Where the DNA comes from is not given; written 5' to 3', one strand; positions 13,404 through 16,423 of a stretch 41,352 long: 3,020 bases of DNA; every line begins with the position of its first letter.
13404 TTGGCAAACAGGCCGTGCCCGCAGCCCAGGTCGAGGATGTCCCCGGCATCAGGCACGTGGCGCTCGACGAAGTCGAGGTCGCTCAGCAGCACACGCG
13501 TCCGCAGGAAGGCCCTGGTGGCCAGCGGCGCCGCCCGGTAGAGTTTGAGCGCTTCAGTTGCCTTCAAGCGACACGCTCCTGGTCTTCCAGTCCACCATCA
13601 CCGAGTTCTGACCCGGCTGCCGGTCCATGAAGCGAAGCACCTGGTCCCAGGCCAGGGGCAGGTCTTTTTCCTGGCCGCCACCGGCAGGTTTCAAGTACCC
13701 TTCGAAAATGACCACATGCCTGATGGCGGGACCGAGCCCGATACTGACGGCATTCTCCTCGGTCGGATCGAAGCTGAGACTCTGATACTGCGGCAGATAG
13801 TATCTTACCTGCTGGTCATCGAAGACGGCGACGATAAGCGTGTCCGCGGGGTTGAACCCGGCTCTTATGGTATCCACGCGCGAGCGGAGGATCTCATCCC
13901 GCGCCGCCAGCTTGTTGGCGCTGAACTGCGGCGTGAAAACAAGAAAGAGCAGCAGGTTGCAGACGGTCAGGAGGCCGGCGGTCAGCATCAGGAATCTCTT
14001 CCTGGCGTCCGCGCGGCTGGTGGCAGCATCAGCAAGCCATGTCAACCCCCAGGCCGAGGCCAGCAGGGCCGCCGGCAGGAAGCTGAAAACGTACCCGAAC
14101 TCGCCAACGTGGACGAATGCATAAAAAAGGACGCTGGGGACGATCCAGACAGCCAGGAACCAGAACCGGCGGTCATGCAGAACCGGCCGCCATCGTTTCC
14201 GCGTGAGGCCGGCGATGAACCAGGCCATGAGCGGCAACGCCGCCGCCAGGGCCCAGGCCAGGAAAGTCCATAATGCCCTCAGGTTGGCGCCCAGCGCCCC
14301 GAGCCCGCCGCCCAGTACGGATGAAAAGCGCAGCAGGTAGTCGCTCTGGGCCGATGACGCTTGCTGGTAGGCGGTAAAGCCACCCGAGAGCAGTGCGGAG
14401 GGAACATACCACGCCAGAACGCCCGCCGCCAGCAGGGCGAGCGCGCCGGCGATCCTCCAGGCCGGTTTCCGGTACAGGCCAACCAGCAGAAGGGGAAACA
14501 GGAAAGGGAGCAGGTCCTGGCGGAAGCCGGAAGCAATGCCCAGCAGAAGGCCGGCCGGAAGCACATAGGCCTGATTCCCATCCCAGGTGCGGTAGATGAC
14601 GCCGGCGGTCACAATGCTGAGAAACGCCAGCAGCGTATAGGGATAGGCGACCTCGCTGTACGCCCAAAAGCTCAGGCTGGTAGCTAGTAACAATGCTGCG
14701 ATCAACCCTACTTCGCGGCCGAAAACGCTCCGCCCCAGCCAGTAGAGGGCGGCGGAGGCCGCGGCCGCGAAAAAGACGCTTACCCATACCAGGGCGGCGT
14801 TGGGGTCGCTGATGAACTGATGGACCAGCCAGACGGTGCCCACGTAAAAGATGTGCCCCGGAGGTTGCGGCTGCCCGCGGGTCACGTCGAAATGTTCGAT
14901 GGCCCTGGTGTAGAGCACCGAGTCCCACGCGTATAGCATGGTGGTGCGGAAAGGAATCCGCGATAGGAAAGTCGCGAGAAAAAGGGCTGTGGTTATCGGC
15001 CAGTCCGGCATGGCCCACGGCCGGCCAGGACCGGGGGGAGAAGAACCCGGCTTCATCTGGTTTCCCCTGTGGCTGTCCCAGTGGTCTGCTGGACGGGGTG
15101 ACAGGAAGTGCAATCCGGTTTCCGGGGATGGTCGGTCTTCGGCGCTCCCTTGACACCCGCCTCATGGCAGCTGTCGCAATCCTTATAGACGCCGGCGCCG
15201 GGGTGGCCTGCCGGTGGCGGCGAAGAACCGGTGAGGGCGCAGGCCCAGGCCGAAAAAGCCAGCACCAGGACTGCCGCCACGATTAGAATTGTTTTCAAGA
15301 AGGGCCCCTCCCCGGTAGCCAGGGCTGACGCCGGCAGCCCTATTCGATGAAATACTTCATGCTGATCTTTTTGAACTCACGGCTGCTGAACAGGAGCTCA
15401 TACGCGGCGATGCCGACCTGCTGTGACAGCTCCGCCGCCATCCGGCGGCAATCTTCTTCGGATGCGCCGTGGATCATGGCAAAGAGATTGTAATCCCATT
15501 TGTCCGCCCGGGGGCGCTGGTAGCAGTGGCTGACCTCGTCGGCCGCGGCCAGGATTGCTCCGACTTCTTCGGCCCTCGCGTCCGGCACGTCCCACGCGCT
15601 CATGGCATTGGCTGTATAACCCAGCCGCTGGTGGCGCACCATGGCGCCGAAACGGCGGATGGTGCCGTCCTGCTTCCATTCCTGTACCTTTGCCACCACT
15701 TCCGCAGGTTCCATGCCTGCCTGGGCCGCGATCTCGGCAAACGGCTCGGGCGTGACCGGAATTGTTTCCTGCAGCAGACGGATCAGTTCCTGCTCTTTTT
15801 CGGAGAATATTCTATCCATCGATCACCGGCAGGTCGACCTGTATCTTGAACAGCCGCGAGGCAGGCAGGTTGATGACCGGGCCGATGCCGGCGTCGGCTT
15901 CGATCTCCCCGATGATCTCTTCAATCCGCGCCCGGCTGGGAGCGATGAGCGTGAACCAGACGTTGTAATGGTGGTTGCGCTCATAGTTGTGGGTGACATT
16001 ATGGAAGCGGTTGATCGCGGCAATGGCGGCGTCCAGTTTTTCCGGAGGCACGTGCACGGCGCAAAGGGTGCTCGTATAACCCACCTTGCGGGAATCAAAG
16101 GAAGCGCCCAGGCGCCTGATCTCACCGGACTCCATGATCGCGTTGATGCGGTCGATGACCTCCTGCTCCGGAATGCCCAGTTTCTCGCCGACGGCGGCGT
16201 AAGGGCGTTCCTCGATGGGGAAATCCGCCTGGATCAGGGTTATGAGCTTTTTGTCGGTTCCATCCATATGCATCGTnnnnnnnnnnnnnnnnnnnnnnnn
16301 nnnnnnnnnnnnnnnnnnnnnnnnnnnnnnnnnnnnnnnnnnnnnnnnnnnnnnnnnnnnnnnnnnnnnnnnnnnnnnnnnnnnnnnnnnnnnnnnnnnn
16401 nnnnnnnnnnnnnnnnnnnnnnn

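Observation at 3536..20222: A 17-kb co-directional haem-to-cytochrome super-cluster: alternative (siroheme-dependent) haem pathway, System II maturation and extracytoplasmic cytochromes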

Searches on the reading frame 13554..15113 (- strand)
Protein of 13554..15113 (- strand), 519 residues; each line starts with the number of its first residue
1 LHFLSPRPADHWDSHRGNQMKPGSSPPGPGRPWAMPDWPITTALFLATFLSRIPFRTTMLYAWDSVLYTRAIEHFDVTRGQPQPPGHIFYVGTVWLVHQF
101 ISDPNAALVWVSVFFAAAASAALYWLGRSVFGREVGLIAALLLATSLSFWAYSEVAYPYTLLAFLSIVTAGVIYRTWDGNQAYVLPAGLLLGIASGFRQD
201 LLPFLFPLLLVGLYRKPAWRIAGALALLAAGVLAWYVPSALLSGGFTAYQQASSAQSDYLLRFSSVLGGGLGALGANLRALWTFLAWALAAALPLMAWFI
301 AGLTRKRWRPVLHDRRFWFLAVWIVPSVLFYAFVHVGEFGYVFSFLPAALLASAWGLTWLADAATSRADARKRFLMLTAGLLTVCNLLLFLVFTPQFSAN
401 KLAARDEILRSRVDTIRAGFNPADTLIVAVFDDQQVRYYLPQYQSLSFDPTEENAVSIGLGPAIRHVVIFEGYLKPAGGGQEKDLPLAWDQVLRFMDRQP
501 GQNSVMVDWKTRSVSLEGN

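Call 4: search_protein_families(library=pfam, proteins=[window:13554-15113:-])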
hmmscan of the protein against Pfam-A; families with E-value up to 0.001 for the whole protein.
window:13554-15113:- (519 aa): 1 family
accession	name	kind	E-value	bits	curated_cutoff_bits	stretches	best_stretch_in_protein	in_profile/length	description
PF13231.12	PMT_2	-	2e-07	31.8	26.1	1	94-234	10-150/160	Dolichyl-phosphate-mannose-protein mannosyltransferase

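Call 10: search_protein_families(library=ncbifam, proteins=[window:13554-15113:-])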
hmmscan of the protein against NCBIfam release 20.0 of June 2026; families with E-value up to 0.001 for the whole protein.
window:13554-15113:- (519 aa): 1 family
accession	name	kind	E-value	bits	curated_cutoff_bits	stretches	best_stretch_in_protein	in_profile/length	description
TIGR04154.1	archaeo_STT3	subfamily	0.00059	18.3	450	0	106-146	96-136/831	oligosaccharyl transferase, archaeosortase A system-associated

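Call 70: search_solved_structures(query=window:13554-15056:-, max_evalue=1)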
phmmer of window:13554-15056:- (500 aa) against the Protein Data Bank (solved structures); distinct sequences matched with E-value up to 1: 1.
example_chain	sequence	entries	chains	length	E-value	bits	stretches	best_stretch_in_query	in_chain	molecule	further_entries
4wed_A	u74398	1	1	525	0.4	12.7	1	425-472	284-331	ABC transporter, periplasmic solute-binding protein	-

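Call 71: find_homologous_proteins(query=window:13554-15056:-, max_evalue=0.00001)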
Query window:13554-15056:- (500 aa): 75 proteins with E <= 0.00001 among 8000 candidates.
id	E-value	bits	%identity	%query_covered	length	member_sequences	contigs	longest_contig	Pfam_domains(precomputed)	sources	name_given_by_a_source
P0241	0.0e+0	1024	100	92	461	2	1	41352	PF13231.13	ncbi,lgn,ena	-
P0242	2.0e-185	636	62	99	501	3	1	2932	PF13231.13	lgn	-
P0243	2.2e-174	599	58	100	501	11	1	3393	PF13231.13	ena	-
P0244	2.4e-174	599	57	98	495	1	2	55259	PF13231.13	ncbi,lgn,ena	-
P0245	1.1e-171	590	56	97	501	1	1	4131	PF13231.13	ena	-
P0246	1.1e-169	584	58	100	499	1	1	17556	PF13231.13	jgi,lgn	jgi:hypothetical protein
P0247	1.3e-168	580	57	99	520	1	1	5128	PF13231.13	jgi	-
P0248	1.3e-167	577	58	98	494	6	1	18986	PF13231.13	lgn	-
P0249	1.5e-167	577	57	98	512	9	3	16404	PF13231.13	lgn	-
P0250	2.0e-167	576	58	97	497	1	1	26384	PF13231.13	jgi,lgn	-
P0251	2.5e-165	569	57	98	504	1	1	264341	PF13231.13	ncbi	ncbi:MAG: glycosyltransferase family 39 protein [Thermoleophilia bacterium]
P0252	5.5e-165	568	56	98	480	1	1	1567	PF13231.13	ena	-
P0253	5.6e-165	568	55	98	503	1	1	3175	PF13231.13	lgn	-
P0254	8.3e-165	568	57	99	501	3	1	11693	-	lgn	-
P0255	2.4e-163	563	56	98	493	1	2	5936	PF13231.13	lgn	-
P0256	8.7e-163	561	57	97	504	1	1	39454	PF13231.13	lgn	-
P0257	1.1e-162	561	55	98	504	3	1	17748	PF13231.13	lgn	-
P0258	1.8e-162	560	56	93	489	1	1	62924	PF13231.13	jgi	jgi:hypothetical protein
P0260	3.2e-162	559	56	98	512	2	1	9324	PF13231.13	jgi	-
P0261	3.4e-162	559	55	97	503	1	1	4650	PF11028.15,PF13231.13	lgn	-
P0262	5.3e-162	558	54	99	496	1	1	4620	PF13231.13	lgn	-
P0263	6.0e-162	558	58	96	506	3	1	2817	PF13231.13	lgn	-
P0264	7.2e-162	558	56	100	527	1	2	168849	PF13231.13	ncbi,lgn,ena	-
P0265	2.9e-161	556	58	96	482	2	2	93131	PF13231.13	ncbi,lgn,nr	ncbi:MAG: glycosyltransferase family 39 protein [Actinobacteria bacterium]|nr:glycosyltransferase fa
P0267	3.6e-161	556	54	100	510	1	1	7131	PF13231.13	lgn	-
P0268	1.3e-160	554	56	99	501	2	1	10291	PF11028.15,PF13231.13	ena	-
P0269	5.7e-160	552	56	93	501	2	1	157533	PF13231.13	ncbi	ncbi:MAG: hypothetical protein ACYC0L_00345 [Thermoleophilia bacterium]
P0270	8.2e-160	551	55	97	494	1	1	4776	PF13231.13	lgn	-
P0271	9.0e-160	551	55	99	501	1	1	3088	PF13231.13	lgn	-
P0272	9.3e-160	551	56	96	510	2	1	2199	PF13231.13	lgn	-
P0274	6.4e-158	545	52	98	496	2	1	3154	PF13231.13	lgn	-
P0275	8.5e-157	541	56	97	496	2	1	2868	PF11028.15,PF13231.13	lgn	-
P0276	5.4e-156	539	54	98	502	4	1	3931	PF13231.13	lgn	-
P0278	1.6e-155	537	55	98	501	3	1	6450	PF11028.15,PF13231.13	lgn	-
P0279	4.3e-155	536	53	100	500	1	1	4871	PF13231.13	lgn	-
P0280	1.6e-154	534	52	96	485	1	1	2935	PF13231.13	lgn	-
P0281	1.0e-152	528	53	99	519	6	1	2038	PF13231.13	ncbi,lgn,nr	ncbi:MAG TPA: DUF2723 domain-containing protein [Actinobacteria bacterium]|nr:DUF2723 domain-contain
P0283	6.6e-151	522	55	98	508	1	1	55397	PF13231.13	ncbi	-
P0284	6.9e-151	522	54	98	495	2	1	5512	PF11028.15,PF13231.13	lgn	-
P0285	6.3e-150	519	57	90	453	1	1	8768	PF13231.13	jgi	-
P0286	5.3e-149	516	53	97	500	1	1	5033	PF13231.13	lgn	-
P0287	8.7e-149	515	54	98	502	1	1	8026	PF13231.13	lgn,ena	-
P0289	3.1e-148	513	52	97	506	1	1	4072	PF13231.13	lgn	-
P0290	8.2e-148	512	52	100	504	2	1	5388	PF11028.15,PF13231.13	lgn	-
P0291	3.6e-147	509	52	96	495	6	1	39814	PF13231.13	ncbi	ncbi:MAG: hypothetical protein ACYC6Z_10560 [Thermoleophilia bacterium]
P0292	8.2e-146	505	52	96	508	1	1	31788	PF13231.13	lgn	-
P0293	1.4e-134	468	48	96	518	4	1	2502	PF13231.13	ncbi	-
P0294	3.1e-128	447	50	99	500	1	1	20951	PF13231.13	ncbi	-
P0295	1.3e-123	432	47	97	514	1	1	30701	PF13231.13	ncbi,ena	-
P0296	4.5e-121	423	63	64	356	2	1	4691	PF13231.13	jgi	-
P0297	4.3e-91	324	60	52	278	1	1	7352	PF11028.15,PF13231.13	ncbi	ncbi:MAG: glycosyltransferase family 39 protein, partial [Thermoleophilia bacterium]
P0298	7.9e-85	304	41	91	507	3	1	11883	PF13231.13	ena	-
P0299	3.3e-77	279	41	91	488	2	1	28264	-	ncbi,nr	ncbi:MAG: glycosyltransferase family 39 protein [Chloroflexi bacterium]|nr:glycosyltransferase famil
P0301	1.0e-65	241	37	88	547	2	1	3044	PF13231.13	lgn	-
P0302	7.8e-64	235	39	79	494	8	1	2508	PF13231.13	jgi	-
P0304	6.4e-61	225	36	82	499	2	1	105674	-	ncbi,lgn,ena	-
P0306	4.0e-59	219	37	91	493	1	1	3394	PF13231.13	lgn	-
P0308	3.9e-57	212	37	90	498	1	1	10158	PF11028.15,PF13231.13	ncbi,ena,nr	ncbi:MAG: hypothetical protein AUH85_00625 [Chloroflexi bacterium 13_1_40CM_4_68_4]|nr:MAG: hypothet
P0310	6.5e-54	202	34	87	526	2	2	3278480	PF13231.13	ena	-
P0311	3.9e-44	170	39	63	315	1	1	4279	PF13231.13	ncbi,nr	ncbi:MAG: glycosyl transferase, partial [Dehalococcoidia bacterium]|nr:glycosyl transferase [Dehaloc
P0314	1.8e-36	144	35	70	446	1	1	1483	PF13231.13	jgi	jgi:hypothetical protein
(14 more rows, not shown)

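Call 72: find_encoding_contigs(protein=P0299, flank=6000, max_places=1)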
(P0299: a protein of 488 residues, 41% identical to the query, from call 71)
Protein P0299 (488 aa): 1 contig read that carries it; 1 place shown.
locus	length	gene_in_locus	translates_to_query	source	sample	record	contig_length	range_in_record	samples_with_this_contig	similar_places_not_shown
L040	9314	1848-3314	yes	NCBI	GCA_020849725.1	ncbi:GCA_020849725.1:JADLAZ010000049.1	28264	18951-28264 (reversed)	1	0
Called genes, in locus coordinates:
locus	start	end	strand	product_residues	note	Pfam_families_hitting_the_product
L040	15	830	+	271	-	PF13641:Glyco_tranf_2_3, PF00535:Glycos_transf_2, PF10111:Glyco_tranf_2_2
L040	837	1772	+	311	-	PF04794:YdjC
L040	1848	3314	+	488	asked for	-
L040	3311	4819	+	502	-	-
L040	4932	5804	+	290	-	PF02826:2-Hacid_dh_C (faint), PF03446:NAD_binding_2, PF14833:NAD_binding_11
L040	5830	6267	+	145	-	PF03479:PCC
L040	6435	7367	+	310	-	-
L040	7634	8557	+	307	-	PF00701:DHDPS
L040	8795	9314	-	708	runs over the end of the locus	PF02922:CBM_48, PF00128:Alpha-amylase (faint), PF21331:Isoamylase_C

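Call 73: find_encoding_contigs(protein=P0304, flank=6000, max_places=1)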
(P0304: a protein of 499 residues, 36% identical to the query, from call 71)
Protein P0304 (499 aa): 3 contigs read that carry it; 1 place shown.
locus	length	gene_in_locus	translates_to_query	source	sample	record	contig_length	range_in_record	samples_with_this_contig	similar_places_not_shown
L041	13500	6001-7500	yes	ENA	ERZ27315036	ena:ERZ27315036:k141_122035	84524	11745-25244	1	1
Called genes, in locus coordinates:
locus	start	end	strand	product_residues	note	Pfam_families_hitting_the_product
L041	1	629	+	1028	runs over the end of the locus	PF04313:HSDR_N, PF04851:ResIII, PF18766:SWI2_SNF2, PF22679:T1R_D3-like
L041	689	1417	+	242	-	PF01863:YgjP-like, PF10263:SprT-like (weak)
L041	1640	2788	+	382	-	PF13439:Glyco_transf_4, PF13579:Glyco_trans_4_4 (weak), PF20706:GT4-conflict, PF00534:Glycos_transf_1, PF13692:Glyco_trans_1_4, PF13524:Glyco_trans_1_2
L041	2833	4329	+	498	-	PF13727:CoA_binding_3, PF02397:Bac_transf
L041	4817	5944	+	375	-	PF13439:Glyco_transf_4 (weak), PF00534:Glycos_transf_1, PF13692:Glyco_trans_1_4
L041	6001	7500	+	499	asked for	-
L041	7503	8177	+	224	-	PF02706:Wzz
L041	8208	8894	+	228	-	-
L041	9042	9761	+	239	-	PF01656:CbiA (weak), PF10609:ParA (weak)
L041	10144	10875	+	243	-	PF00483:NTP_transferase, PF12804:NTP_transf_3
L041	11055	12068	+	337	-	PF00106:adh_short (weak), PF01073:3Beta_HSD, PF01370:Epimerase, PF02719:Polysacc_synt_2, PF04321:RmlD_sub_bind, PF07993:NAD_binding_4, PF13460:NAD_binding_10, PF16363:GDP_Man_Dehyd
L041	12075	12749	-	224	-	PF01569:PAP2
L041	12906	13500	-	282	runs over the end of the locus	PF02634:FdhD-NarQ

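Call 74: find_encoding_contigs(protein=P0310, flank=6000, max_places=1)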
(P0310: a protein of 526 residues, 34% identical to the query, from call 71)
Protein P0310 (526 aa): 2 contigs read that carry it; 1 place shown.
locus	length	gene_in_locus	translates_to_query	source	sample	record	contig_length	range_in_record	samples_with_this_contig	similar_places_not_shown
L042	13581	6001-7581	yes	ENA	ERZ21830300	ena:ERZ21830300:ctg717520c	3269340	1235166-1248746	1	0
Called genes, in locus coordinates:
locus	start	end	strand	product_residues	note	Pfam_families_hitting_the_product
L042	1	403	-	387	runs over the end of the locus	PF00805:Pentapeptide, PF13599:Pentapeptide_4 (faint), PF00805:Pentapeptide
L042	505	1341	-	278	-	PF01582:TIR, PF13676:TIR_2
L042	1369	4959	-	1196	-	PF02384:N6_Mtase, PF07669:Eco57I (weak), PF18135:Type_ISP_C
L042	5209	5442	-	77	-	-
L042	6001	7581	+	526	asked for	PF13231:PMT_2 (weak)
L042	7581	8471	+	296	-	PF00809:Pterin_bind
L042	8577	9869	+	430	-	PF07690:MFS_1 (weak)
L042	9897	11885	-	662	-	PF01663:Phosphodiest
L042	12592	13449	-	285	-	PF01261:AP_endonuc_2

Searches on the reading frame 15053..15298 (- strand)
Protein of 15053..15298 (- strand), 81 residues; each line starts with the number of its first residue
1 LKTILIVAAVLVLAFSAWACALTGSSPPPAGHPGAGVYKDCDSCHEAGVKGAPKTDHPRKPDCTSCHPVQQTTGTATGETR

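Call 4: search_protein_families(library=pfam, proteins=[window:15053-15298:-])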
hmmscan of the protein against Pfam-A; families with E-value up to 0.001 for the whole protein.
window:15053-15298:- (81 aa): 0 families

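Call 91: search_protein_families(library=pfam, proteins=[window:15053-15298:-], max_evalue=0.01)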
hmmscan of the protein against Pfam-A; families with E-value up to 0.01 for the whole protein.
window:15053-15298:- (81 aa): 2 families
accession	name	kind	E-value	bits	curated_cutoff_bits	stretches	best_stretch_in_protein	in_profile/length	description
PF14522.11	Cytochrome_C7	-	0.0018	18.5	24.8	1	39-67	14-66/67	Cytochrome c7 and related cytochrome c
PF14537.11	Cytochrom_c3_2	-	0.0032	18.3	25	1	40-77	8-43/79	Cytochrome c3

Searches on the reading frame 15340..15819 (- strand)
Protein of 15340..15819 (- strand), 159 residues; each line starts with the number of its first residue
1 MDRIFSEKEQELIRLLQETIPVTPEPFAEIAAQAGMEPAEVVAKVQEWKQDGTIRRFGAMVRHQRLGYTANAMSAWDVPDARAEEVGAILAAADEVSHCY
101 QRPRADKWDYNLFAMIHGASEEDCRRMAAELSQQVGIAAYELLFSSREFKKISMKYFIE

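Call 4: search_protein_families(library=pfam, proteins=[window:15340-15819:-])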
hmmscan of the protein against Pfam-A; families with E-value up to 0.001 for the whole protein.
window:15340-15819:- (159 aa): 3 families
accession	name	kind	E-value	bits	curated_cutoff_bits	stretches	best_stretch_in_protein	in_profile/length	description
PF17805.7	AsnC_trans_reg2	-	1e-33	115.7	27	1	65-150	1-86/86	AsnC-like ligand binding domain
PF22451.2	NirdL-like_HTH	-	1.8e-15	56.7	27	1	9-55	1-47/47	Siroheme decarboxylase NirDL-like HTH domain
PF13404.12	HTH_AsnC-type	-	2.8e-05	24.3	27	0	10-43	6-36/42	AsnC-type helix-turn-helix domain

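Call 10: search_protein_families(library=ncbifam, proteins=[window:15340-15819:-])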
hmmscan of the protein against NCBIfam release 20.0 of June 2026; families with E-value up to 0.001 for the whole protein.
window:15340-15819:- (159 aa): 3 families
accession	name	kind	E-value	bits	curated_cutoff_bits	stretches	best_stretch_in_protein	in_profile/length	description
NF040707.3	Siroheme_Dcarb_AhbB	equivalog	1.3e-58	196.9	125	1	12-156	1-146/146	siroheme decarboxylase subunit beta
NF040708.3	Siroheme_Dcarb_AhbA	equivalog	1.9e-22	79.6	140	1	10-153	2-139/144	siroheme decarboxylase subunit alpha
NF040820.1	trans_reg_LrpA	equivalog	1.9e-05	24.6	250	1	7-123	4-113/141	HTH-type transcriptional regulator LrpA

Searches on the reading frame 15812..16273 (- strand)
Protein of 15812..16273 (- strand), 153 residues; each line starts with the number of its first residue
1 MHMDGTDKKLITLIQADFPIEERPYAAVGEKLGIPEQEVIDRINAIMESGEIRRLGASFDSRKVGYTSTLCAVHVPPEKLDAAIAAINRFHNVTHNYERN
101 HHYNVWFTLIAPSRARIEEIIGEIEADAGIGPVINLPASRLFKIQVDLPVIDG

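Call 4: search_protein_families(library=pfam, proteins=[window:15812-16273:-])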
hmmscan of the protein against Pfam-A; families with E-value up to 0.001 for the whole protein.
window:15812-16273:- (153 aa): 3 families
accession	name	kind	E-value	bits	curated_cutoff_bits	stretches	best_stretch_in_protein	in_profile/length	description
PF17805.7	AsnC_trans_reg2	-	1.4e-23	83.2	27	1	63-143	1-86/86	AsnC-like ligand binding domain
PF22451.2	NirdL-like_HTH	-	1.5e-18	66.5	27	1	7-53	1-47/47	Siroheme decarboxylase NirDL-like HTH domain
PF13404.12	HTH_AsnC-type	-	2e-07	31.1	27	1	3-44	1-39/42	AsnC-type helix-turn-helix domain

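Call 10: search_protein_families(library=ncbifam, proteins=[window:15812-16273:-])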
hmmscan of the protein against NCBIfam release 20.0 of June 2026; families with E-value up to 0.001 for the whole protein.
window:15812-16273:- (153 aa): 6 families
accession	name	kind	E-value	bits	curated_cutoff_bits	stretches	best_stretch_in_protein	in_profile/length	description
NF040708.3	Siroheme_Dcarb_AhbA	equivalog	2.5e-48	163.5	140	1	7-148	1-142/144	siroheme decarboxylase subunit alpha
NF040707.3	Siroheme_Dcarb_AhbB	equivalog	1.2e-24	86.7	125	1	10-143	1-140/146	siroheme decarboxylase subunit beta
NF040947.1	trans_reg_LysM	equivalog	4.1e-08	33.1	180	1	3-129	1-123/136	HTH-type transcriptional regulator LysM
NF040820.1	trans_reg_LrpA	equivalog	2.1e-07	30.9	250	1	3-120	2-117/141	HTH-type transcriptional regulator LrpA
NF053758.1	ChrTpTrnRegChrS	equivalog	4.2e-06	26.6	250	1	2-98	11-105/158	chromate efflux transcriptional regulator ChrS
NF008384.0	PRK11179.1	equivalog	0.00052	19.9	227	1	3-120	7-123/153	transcriptional regulator AsnC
